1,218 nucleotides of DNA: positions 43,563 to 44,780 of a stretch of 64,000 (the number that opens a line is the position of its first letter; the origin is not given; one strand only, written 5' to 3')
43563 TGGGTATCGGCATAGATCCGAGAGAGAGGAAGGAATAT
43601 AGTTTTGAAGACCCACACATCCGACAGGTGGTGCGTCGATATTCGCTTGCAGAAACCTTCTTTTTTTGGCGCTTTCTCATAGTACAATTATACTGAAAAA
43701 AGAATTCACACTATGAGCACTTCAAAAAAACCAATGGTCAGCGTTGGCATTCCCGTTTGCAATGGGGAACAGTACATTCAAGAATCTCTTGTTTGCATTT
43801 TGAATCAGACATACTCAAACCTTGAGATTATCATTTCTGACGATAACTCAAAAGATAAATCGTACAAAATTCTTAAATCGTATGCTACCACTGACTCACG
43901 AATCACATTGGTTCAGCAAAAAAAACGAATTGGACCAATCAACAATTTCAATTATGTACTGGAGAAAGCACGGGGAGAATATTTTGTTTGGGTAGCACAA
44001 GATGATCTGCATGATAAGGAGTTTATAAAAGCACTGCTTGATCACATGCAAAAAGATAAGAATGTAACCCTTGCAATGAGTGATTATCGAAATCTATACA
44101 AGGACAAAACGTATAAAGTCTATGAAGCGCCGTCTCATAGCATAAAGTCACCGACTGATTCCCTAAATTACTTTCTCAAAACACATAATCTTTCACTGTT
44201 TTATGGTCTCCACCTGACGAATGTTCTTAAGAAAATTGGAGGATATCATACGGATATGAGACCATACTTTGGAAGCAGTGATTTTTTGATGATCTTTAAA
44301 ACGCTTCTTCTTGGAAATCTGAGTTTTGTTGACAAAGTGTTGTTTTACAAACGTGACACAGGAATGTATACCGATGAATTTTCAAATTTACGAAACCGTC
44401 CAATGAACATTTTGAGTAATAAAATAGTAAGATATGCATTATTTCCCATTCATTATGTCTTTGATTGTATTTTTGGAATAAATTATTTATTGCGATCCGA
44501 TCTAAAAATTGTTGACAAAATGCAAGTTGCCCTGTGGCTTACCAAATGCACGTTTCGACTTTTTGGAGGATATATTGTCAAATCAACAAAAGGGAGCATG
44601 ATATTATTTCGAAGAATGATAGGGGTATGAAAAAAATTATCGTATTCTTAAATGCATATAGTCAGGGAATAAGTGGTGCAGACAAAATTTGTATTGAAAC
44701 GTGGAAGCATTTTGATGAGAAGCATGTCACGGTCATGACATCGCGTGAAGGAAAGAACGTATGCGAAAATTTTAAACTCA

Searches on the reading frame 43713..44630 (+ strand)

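Call 14: search_protein_families(library=pfam, proteins=[window:43713-44630:+], max_evalue=0.001)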
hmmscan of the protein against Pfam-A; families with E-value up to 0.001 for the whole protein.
window:43713-44630:+ (305 aa): 3 families
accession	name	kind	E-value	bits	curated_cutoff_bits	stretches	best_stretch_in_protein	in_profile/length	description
PF00535.33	Glycos_transf_2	-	3.2e-31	109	23.3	1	10-158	1-150/168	Glycosyl transferase family 2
PF10111.15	Glyco_tranf_2_2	-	1e-05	25.6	27.3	1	11-125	2-124/276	Glycosyltransferase like family 2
PF13641.12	Glyco_tranf_2_3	-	3.4e-05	24.4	27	1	7-119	1-117/230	Glycosyltransferase like family 2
